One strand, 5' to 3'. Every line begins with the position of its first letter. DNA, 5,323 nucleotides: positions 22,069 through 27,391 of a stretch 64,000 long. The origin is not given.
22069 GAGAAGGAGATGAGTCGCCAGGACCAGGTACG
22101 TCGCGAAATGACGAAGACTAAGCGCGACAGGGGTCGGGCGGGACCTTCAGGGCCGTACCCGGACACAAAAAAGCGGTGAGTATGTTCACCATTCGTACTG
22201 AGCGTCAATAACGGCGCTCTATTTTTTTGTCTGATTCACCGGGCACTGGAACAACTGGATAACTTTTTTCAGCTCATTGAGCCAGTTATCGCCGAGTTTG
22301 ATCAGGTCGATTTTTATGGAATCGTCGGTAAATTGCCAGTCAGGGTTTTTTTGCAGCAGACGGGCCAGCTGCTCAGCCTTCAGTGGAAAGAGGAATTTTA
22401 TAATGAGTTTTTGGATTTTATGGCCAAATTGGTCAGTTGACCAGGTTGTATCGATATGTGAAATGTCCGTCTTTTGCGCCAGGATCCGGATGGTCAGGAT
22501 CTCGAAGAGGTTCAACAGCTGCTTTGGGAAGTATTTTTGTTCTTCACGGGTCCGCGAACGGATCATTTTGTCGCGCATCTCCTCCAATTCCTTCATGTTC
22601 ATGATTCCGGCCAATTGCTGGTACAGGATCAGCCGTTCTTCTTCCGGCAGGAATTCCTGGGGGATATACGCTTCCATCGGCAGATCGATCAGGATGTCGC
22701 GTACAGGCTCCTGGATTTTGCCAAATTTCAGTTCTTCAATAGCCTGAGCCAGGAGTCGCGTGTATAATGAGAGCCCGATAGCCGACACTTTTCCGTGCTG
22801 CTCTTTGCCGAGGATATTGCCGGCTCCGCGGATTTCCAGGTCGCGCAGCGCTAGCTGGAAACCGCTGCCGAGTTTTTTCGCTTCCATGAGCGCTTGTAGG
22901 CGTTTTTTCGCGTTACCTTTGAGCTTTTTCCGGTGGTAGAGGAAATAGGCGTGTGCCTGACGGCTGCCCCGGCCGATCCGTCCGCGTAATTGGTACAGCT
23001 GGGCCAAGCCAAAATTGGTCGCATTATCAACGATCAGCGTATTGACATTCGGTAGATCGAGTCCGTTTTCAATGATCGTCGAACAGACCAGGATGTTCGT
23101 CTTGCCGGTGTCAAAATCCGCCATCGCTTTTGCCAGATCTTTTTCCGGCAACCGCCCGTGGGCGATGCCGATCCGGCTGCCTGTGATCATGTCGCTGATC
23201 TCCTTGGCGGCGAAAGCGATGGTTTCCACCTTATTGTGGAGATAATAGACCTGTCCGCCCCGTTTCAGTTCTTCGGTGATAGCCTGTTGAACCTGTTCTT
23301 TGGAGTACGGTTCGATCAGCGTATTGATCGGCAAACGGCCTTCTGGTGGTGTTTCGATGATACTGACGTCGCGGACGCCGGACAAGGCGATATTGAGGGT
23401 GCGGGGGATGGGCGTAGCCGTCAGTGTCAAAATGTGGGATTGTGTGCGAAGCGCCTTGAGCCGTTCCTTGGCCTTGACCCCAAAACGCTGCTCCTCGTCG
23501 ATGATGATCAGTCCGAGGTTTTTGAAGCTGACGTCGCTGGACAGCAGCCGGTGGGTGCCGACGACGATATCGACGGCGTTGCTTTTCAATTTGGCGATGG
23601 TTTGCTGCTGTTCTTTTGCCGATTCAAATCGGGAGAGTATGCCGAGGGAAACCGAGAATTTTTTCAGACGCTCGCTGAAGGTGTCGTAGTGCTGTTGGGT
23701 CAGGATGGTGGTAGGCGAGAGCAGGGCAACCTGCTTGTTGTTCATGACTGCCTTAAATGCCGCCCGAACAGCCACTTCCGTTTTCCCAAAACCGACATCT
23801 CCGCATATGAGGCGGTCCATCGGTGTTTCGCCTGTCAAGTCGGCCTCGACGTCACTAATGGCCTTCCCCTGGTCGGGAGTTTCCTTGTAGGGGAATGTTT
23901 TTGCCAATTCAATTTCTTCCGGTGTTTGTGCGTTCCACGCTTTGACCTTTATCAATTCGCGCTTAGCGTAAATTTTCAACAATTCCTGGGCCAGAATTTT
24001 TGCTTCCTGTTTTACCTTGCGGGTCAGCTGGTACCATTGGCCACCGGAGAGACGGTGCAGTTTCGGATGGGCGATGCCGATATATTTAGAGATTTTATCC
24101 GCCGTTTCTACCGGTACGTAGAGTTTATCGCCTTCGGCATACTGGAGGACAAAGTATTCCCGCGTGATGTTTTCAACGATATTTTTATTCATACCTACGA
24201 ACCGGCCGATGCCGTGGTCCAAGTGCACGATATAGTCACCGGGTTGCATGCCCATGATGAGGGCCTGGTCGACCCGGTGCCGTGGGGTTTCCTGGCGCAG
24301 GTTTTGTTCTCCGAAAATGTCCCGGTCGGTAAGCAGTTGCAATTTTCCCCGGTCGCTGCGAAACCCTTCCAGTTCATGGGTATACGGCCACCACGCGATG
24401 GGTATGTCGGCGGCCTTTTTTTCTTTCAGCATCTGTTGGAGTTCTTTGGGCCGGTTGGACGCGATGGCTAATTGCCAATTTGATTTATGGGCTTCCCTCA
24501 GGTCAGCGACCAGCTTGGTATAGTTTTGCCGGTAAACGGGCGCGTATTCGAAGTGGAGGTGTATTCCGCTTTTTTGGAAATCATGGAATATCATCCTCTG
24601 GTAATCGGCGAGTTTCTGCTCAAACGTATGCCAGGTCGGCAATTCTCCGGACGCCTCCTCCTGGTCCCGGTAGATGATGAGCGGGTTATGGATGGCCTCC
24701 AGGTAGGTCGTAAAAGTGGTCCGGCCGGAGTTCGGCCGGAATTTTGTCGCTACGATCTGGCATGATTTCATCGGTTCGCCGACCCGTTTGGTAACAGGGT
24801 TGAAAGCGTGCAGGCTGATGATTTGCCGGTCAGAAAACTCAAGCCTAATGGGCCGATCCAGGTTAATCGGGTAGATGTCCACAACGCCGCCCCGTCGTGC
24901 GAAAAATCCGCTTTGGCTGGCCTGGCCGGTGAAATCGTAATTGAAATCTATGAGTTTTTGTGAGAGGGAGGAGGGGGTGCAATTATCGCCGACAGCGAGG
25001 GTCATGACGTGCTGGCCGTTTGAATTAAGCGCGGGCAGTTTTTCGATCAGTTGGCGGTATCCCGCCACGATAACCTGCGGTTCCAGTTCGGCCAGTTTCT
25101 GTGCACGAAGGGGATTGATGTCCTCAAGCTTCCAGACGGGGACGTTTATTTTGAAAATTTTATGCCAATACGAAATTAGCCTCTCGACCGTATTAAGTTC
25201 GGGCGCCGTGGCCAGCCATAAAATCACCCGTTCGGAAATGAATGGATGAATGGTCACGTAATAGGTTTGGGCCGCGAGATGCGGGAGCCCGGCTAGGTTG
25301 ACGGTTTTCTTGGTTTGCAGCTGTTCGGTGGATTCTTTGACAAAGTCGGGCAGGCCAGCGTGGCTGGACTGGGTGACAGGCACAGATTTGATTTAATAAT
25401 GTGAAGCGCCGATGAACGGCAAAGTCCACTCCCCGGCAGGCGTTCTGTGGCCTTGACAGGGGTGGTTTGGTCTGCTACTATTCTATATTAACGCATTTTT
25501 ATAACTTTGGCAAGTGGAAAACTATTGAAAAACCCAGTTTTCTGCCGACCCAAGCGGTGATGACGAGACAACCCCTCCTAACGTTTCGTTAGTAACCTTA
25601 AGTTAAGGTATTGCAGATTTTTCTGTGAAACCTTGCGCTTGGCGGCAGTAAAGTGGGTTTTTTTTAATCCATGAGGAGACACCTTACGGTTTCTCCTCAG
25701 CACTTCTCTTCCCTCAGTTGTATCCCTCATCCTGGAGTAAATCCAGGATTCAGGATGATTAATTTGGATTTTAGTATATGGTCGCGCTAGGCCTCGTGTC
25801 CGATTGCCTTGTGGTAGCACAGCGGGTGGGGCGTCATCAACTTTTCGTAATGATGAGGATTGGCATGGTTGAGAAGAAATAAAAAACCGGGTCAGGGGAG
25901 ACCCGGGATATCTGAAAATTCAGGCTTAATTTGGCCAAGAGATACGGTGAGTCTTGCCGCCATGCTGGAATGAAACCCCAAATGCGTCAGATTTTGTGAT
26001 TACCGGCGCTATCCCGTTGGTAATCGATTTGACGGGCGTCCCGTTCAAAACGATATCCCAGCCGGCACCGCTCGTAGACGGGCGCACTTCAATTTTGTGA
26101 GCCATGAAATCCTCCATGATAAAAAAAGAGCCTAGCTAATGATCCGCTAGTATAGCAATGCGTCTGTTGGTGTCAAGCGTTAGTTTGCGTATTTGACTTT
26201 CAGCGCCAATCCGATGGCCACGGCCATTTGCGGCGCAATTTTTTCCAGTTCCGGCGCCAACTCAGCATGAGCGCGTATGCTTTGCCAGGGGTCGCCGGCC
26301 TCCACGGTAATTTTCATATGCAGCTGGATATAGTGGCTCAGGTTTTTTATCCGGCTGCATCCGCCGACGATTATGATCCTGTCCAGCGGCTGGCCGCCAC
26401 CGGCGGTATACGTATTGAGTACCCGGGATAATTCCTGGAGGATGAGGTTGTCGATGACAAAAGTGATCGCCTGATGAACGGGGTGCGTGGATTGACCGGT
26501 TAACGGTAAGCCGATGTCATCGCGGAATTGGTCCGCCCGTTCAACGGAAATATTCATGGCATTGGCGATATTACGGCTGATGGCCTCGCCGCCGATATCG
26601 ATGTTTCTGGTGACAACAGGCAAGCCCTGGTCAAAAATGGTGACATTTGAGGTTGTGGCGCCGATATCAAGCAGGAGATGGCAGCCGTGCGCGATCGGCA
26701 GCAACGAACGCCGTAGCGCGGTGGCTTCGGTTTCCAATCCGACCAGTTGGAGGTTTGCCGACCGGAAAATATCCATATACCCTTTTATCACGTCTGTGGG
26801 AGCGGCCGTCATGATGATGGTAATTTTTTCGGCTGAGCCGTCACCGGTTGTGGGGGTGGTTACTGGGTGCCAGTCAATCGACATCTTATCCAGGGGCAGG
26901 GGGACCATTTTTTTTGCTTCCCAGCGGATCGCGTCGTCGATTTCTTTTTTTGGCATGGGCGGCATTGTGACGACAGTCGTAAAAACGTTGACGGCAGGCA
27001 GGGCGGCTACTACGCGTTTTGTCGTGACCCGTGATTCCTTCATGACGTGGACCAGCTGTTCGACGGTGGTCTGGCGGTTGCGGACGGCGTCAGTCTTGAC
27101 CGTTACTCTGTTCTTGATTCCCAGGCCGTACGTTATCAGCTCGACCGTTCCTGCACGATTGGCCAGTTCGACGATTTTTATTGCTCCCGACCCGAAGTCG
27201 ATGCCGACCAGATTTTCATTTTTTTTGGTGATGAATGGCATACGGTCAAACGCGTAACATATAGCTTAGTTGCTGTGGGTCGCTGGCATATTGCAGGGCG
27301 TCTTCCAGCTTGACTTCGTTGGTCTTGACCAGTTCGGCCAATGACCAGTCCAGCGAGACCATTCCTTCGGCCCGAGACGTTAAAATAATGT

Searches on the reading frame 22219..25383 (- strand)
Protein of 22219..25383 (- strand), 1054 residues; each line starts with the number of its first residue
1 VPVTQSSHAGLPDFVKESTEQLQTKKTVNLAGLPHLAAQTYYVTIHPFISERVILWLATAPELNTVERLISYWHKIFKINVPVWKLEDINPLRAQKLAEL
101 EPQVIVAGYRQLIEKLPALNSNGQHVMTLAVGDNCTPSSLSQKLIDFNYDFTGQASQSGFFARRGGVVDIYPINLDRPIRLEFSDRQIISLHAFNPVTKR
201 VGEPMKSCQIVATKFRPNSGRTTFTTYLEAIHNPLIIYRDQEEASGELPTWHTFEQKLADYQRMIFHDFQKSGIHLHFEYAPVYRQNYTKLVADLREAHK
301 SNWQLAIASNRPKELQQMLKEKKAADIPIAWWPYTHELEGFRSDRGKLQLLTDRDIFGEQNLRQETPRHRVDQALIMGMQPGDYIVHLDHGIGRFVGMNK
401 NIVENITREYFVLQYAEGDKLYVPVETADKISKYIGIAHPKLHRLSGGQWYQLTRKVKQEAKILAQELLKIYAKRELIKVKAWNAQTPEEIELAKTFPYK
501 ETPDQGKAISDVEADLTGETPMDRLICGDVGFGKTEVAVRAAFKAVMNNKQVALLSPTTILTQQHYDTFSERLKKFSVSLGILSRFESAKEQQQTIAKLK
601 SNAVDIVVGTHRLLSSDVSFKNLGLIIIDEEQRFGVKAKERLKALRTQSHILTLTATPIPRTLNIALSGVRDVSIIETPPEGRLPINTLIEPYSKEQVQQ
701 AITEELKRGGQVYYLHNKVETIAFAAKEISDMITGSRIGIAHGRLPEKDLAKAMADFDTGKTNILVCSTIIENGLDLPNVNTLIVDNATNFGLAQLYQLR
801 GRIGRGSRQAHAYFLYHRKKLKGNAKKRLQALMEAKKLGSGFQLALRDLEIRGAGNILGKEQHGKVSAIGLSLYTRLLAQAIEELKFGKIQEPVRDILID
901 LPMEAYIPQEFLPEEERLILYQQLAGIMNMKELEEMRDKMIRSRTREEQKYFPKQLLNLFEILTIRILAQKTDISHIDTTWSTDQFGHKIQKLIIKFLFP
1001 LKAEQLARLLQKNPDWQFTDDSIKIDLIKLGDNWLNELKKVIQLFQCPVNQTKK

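Call 48: search_protein_families(library=pfam, proteins=[window:22219-25383:-], max_evalue=0.0001)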
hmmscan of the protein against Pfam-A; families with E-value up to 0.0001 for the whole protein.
window:22219-25383:- (1054 aa): 6 families
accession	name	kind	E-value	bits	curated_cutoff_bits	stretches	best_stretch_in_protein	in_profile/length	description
PF00270.35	DEAD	-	3.2e-25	89.2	26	1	502-662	1-163/167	DEAD/DEAH box helicase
PF02559.22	CarD_TRCF_RID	-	6.7e-22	77.8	23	1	380-435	2-57/57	CarD-like/TRCF RID domain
PF00271.37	Helicase_C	-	4.9e-19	69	23.5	1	701-805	5-108/110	Helicase conserved C-terminal domain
PF17757.6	UvrB_inter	-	8.8e-16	58.2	22.9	1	128-213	2-88/91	UvrB interaction domain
PF04851.21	ResIII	-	1.1e-11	45.3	22.5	1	502-658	5-162/164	Type III restriction enzyme, res subunit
PF03461.20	TRCF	-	3.7e-10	40.5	25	1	901-979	1-75/95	TRCF domain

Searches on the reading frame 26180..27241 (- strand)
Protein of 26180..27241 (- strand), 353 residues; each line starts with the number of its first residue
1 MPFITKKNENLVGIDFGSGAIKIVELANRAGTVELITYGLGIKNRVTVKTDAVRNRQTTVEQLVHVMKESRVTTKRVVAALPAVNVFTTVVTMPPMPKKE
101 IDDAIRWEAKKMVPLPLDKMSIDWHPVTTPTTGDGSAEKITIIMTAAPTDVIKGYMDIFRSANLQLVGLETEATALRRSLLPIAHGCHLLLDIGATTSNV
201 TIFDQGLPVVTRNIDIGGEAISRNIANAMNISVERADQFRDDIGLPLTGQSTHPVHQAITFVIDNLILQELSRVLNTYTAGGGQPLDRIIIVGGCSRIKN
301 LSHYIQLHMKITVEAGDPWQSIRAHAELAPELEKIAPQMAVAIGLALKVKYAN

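Call 48: search_protein_families(library=pfam, proteins=[window:26180-27241:-], max_evalue=0.0001)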
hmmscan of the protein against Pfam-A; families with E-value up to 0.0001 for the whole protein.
window:26180-27241:- (353 aa): 3 families
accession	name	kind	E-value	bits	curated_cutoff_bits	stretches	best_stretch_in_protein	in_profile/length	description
PF11104.14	PilM_2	-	5.3e-40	137.8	27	1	13-348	1-338/340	Type IV pilus assembly protein PilM;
PF14450.12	FtsA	-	3.2e-11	44.1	31.8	1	190-344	2-127/127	Cell division protein FtsA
PF06723.19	MreB_Mbl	-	6.9e-07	28.8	27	0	187-229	146-188/327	MreB/Mbl protein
